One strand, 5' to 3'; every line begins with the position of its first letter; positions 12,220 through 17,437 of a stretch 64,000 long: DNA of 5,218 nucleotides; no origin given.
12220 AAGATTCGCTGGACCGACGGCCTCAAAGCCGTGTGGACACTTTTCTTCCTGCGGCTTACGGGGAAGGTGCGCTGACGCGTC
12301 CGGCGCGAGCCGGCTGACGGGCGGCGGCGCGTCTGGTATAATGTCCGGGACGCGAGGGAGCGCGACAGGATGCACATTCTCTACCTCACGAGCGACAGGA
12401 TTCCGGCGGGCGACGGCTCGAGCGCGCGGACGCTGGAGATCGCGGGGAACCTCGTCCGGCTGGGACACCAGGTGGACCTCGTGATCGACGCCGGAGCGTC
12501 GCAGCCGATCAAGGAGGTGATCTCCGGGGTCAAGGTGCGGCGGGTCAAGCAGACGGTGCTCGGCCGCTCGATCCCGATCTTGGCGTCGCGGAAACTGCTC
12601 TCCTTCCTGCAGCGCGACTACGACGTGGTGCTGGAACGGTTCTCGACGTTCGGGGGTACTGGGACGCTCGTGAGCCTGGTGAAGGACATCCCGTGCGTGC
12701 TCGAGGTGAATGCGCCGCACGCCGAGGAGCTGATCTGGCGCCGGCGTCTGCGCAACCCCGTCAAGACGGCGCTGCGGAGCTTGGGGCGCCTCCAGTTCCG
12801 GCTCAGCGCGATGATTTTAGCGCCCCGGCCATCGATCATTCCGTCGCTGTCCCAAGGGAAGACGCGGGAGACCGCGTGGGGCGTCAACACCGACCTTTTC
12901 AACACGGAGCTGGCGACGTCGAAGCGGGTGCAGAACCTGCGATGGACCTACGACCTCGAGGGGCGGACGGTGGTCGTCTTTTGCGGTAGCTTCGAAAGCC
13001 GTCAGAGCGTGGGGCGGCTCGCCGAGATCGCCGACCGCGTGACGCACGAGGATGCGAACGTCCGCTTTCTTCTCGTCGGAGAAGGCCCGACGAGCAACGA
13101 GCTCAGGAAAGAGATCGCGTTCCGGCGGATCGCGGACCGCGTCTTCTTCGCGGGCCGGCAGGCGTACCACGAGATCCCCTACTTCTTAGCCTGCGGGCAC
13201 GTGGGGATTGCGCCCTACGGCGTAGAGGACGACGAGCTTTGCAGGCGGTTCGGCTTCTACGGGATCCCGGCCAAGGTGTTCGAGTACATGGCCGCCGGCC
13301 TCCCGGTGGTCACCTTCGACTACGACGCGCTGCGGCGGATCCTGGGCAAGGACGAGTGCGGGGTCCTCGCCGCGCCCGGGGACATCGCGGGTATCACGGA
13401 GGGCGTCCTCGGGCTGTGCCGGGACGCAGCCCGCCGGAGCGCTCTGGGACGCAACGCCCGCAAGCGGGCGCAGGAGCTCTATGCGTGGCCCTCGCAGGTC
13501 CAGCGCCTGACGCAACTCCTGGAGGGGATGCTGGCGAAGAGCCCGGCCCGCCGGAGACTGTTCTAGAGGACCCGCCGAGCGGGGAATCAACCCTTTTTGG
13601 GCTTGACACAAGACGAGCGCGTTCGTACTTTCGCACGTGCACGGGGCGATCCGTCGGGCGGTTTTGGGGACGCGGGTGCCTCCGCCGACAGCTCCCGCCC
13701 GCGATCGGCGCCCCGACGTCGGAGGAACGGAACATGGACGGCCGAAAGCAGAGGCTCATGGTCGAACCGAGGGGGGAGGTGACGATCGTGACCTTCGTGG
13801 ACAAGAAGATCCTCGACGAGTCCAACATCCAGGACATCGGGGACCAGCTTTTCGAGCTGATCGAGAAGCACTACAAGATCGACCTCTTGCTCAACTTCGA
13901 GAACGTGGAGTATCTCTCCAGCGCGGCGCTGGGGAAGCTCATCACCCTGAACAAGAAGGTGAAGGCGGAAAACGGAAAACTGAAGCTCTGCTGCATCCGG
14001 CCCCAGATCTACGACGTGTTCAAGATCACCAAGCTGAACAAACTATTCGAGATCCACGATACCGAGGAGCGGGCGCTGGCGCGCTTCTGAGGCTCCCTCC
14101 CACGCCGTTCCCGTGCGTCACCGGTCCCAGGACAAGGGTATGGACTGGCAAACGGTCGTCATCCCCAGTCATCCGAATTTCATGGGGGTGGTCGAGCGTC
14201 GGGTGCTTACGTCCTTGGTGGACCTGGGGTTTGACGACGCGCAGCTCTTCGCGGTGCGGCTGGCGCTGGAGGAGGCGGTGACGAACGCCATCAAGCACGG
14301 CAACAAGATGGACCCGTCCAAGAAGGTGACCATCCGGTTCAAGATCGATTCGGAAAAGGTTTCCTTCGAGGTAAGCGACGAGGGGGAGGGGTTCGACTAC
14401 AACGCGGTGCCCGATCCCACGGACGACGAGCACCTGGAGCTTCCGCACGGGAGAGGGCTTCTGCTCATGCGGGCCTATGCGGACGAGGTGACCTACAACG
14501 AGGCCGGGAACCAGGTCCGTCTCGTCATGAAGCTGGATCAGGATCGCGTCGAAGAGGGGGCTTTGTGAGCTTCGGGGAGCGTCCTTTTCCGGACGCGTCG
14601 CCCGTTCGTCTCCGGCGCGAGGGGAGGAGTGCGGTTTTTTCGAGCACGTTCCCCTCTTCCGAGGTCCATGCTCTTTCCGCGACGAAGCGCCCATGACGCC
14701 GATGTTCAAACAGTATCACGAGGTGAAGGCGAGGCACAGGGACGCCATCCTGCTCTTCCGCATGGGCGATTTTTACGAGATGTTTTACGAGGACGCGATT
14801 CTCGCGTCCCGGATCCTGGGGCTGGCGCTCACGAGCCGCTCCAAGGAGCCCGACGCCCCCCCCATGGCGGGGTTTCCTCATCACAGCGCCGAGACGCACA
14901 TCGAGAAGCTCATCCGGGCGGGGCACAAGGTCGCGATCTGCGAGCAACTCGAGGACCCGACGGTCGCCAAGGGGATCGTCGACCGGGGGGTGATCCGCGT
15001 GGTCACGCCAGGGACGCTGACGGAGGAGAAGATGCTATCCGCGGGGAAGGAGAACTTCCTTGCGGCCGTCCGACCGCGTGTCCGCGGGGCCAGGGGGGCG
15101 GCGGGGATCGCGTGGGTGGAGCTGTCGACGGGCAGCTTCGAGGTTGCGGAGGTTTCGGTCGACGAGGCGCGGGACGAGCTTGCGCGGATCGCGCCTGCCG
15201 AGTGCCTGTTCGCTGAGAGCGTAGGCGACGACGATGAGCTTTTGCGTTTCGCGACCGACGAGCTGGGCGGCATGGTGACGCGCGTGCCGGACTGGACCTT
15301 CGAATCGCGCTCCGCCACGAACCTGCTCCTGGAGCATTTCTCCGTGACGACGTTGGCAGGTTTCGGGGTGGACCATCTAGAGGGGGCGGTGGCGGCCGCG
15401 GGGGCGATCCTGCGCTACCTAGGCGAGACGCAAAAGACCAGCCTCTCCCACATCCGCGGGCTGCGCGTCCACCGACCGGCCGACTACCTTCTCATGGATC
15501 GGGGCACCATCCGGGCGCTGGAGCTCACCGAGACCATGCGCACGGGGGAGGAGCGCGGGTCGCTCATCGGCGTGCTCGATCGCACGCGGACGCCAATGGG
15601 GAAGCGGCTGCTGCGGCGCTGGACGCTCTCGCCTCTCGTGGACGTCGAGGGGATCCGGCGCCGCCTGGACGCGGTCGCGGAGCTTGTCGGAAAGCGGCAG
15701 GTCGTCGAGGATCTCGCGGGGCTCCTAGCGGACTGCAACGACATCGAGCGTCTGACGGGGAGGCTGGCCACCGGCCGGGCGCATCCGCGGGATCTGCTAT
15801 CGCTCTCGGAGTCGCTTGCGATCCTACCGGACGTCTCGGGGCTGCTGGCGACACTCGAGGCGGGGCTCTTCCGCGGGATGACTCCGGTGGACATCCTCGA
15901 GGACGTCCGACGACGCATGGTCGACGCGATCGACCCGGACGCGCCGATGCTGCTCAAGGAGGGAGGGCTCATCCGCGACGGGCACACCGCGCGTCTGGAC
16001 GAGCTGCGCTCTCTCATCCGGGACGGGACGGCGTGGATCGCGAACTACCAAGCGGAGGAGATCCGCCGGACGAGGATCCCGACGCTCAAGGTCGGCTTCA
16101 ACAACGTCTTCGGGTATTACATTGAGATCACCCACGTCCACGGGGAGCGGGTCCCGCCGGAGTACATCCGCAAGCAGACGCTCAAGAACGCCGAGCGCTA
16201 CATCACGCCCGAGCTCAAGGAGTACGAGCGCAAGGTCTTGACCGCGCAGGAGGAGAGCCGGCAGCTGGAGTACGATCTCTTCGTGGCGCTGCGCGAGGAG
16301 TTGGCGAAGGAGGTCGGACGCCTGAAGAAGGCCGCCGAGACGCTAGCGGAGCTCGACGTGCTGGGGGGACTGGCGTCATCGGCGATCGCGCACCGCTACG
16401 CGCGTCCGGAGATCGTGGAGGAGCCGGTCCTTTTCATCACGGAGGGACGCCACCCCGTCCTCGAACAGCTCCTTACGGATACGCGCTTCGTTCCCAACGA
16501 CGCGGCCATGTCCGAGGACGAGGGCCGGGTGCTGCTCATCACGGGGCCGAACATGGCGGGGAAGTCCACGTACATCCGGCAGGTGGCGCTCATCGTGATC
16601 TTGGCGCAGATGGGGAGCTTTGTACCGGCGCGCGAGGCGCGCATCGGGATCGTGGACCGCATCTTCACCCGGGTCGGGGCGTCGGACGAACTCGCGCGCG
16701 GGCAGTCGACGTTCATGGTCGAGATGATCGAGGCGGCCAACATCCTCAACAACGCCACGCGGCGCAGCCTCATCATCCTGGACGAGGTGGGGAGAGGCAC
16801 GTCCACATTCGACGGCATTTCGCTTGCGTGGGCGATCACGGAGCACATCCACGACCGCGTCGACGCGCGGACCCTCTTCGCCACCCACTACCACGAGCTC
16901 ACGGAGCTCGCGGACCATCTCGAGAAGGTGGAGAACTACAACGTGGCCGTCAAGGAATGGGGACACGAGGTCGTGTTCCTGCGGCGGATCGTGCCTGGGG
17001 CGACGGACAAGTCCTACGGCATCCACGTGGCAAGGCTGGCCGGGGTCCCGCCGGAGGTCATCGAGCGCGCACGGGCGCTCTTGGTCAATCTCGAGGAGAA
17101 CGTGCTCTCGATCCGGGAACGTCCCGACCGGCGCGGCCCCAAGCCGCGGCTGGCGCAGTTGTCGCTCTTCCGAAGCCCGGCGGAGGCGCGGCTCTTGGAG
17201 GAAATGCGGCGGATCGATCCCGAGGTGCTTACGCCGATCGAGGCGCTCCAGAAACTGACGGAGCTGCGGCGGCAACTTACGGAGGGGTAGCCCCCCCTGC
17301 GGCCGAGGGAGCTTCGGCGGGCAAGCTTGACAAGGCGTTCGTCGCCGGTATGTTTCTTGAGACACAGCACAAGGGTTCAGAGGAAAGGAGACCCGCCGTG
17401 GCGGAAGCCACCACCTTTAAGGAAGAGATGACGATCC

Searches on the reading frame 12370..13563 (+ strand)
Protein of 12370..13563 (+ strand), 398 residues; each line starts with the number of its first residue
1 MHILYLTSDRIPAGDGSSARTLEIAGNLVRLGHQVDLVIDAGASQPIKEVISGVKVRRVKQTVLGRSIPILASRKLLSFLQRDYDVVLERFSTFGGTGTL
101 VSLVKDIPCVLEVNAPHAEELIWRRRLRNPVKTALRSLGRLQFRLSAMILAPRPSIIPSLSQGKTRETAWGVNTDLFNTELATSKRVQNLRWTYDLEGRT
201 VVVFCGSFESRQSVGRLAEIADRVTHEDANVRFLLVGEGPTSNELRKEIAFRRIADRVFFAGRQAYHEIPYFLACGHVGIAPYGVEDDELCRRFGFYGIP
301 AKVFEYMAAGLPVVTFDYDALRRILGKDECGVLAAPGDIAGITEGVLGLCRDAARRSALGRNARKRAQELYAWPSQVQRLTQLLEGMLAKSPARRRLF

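Call 5: search_protein_families(library=pfam, proteins=[window:12370-13563:+], max_evalue=0.01)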
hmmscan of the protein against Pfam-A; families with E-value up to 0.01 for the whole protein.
window:12370-13563:+ (398 aa): 5 families
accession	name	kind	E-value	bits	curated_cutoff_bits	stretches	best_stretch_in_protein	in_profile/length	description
PF13692.12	Glyco_trans_1_4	-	4.6e-22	79.3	27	1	200-352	2-142/142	Glycosyl transferases group 1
PF00534.26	Glycos_transf_1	-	3.5e-20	72.7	26.4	1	197-366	13-172/172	Glycosyl transferases group 1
PF13579.12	Glyco_trans_4_4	-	1.7e-07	32.1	29.7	1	16-149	2-131/158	Glycosyl transferase 4-like domain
PF13439.12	Glyco_transf_4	-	6.4e-07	30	28.5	1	16-154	3-142/170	Glycosyltransferase Family 4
PF13524.12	Glyco_trans_1_2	-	4.6e-06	27.1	25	1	258-380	29-142/144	Glycosyl transferase-like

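Call 33: search_protein_families(library=ncbifam, proteins=[window:12370-13563:+], max_evalue=0.00001)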
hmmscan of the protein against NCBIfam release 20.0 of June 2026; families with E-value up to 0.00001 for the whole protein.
window:12370-13563:+ (398 aa): 8 families
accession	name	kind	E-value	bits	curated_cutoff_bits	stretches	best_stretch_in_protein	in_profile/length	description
TIGR04063.1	stp3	hypoth_equivalog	5.2e-21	75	442.05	1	164-385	181-393/397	TIGR04063 family PEP-CTERM/XrtA system glycosyltransferase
NF007640.0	PRK10307.1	subfamily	8.9e-15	54.5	276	1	182-387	211-407/411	WcaI family glycosyltransferase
TIGR03999.1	thiol_BshA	equivalog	1.4e-12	47.2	273.7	1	184-385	183-371/375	N-acetyl-alpha-D-glucosaminyl L-malate synthase BshA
TIGR03088.1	stp2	hypoth_equivalog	1.8e-12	47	409.05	1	163-385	160-371/374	TIGR03088 family PEP-CTERM/XrtA system glycosyltransferase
NF053787.1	GlcN_PG_synth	equivalog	1.9e-10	40.2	480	1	303-384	278-356/361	N-acetylglucosaminyl phosphatidylglycerol synthase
TIGR03087.1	stp1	hypoth_equivalog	3.5e-09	36.3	316.65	1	168-385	201-395/397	TIGR03087 family PEP-CTERM/XrtA system glycosyltransferase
NF047684.1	TeichurnBiosyTuaC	equivalog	5.8e-07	28.8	550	1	170-381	192-383/391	teichuronic acid biosynthesis protein TuaC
TIGR04047.1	MSMEG_0565_glyc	hypoth_equivalog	3.1e-06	26.5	259.85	0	303-375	293-362/373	MSMEG_0565 family glycosyltransferase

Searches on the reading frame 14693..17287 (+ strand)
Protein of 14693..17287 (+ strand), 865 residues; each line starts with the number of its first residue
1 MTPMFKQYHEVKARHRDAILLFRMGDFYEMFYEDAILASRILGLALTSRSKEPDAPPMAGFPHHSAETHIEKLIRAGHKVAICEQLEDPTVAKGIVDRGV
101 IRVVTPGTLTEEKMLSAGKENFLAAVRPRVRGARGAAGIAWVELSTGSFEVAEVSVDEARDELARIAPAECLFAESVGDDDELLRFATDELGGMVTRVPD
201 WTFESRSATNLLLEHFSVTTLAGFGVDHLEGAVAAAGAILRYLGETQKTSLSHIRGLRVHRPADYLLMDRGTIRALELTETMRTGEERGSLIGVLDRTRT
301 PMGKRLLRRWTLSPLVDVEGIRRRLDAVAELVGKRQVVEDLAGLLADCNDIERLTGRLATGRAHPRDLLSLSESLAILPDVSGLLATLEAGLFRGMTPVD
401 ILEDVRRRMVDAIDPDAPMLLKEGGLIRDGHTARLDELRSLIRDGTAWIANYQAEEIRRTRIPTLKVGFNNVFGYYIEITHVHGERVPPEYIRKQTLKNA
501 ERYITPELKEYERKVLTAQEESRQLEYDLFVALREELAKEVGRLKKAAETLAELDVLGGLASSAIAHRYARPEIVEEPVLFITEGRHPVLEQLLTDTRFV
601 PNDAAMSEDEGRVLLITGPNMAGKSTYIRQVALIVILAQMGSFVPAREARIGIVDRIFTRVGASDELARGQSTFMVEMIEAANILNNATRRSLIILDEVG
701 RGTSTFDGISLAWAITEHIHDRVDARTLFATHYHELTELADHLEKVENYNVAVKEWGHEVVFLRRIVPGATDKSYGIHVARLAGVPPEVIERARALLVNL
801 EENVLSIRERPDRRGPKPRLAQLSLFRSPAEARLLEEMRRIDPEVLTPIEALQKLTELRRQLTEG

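Call 59: search_protein_families(library=pfam, proteins=[window:14693-17287:+], max_evalue=0.001)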
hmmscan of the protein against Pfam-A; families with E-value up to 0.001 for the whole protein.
window:14693-17287:+ (865 aa): 5 families
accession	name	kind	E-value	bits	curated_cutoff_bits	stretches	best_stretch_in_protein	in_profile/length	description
PF00488.27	MutS_V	-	2.4e-88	295.5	30.2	1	615-801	2-188/188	MutS domain V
PF05192.23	MutS_III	-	1.6e-49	169.3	34.1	1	272-561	2-194/194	MutS domain III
PF01624.25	MutS_I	-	1e-42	145.3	20.6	1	2-112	1-112/113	MutS domain I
PF05190.23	MutS_IV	-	7.5e-29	100.3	22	1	433-521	4-92/92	MutS family domain IV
PF05188.22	MutS_II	-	2e-27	96.6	25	1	121-255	1-133/133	MutS domain II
